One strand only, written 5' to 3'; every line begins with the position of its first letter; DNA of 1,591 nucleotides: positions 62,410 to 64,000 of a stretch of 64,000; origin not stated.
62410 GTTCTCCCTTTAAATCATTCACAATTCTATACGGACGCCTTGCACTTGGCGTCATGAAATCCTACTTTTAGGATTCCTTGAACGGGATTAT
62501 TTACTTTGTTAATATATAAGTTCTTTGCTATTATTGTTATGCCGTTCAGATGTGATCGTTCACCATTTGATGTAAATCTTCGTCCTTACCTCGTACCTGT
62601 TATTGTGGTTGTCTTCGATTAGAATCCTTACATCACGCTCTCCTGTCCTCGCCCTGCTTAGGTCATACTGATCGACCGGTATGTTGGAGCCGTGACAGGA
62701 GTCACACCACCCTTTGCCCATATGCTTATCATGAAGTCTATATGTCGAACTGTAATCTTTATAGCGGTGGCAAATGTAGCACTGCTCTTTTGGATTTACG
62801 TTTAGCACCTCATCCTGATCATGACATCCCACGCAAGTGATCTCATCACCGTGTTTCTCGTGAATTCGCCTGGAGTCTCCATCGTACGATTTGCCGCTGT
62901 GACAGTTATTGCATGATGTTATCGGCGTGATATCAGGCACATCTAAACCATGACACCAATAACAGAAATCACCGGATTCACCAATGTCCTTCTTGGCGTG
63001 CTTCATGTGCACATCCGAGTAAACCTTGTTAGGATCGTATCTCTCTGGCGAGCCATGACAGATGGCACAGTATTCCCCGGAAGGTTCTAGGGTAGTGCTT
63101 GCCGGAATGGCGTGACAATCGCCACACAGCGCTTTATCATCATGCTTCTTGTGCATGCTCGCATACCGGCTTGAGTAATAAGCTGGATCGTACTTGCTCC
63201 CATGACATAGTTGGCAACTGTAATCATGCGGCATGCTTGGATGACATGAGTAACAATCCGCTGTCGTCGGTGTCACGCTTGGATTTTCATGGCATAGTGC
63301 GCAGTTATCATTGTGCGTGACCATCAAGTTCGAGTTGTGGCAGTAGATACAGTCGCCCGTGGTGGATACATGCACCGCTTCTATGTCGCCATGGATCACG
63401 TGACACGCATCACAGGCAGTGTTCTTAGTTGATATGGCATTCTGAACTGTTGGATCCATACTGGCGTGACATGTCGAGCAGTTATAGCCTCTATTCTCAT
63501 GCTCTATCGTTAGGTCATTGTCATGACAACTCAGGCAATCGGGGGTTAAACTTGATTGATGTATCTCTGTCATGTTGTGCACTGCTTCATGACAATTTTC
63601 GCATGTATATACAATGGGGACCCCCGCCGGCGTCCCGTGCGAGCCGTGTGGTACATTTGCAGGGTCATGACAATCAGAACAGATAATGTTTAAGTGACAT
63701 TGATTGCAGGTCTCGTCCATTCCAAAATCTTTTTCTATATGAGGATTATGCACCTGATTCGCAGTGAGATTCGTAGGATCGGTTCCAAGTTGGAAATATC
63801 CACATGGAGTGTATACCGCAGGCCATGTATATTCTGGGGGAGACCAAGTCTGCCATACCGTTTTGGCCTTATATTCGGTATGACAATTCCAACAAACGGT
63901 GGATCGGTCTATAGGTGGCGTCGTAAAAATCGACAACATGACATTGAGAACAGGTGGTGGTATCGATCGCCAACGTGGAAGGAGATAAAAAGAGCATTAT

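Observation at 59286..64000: Second cytochrome module with its own type I signal peptidase: candidate dedicated extracellular-electron-transfer export system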

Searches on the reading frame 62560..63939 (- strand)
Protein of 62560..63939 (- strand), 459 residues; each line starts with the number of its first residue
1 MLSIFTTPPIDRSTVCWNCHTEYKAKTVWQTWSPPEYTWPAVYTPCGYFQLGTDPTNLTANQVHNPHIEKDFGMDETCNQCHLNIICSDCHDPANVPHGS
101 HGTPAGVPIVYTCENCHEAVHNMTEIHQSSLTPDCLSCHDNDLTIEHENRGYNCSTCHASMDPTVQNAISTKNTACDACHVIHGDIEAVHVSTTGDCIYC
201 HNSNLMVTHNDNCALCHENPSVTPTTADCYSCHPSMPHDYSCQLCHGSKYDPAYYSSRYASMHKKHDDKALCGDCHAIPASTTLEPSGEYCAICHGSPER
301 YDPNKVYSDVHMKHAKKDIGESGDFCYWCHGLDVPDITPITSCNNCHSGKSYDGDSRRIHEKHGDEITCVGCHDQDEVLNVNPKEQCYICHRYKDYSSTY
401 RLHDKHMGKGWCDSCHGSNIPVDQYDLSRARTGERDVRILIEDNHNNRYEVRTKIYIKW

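Call 6: search_protein_families(library=pfam, proteins=[window:62560-63939:-], max_evalue=0.1)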
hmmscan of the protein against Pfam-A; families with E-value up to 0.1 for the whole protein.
window:62560-63939:- (459 aa): 5 families
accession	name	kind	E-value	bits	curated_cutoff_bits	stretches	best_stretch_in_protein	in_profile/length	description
PF14522.11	Cytochrome_C7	-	5.1e-19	68.3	24.8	5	341-392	14-67/67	Cytochrome c7 and related cytochrome c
PF14537.11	Cytochrom_c3_2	-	2.3e-11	44.4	25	4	147-233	2-78/79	Cytochrome c3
PF02085.21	Cytochrom_CIII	-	5.6e-07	30.3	22.9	1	301-391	12-101/101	Class III cytochrome C family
PF22113.1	Mtrc-MtrF_II-IV_dom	-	0.0096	15.9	30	0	112-146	8-42/176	Outer membrane cytochrome MtrC/MtrF-like, domains II/IV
PF09723.15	Zn_ribbon_8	-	0.045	14.2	34.4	1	111-142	6-36/41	Zinc ribbon domain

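Call 23: search_protein_families(library=ncbifam, proteins=[window:62560-63939:-], max_evalue=0.1)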
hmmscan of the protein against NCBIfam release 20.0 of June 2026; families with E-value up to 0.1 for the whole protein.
window:62560-63939:- (459 aa): 3 families
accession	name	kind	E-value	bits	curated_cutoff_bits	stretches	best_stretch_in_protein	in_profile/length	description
TIGR03508.1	decahem_SO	subfamily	0.00025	20.6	192.2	0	68-202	54-249/258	DmsE family decaheme c-type cytochrome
TIGR04257.1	nanowire_3heme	domain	0.00035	20.7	40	0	238-295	22-74/75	c(7)-type cytochrome triheme domain-containing protein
NF045713.1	CxxCH_16_HmcA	equivalog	0.0011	17.7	400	1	324-424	308-394/541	sulfate respiration complex hexadecaheme cytochrome HmcA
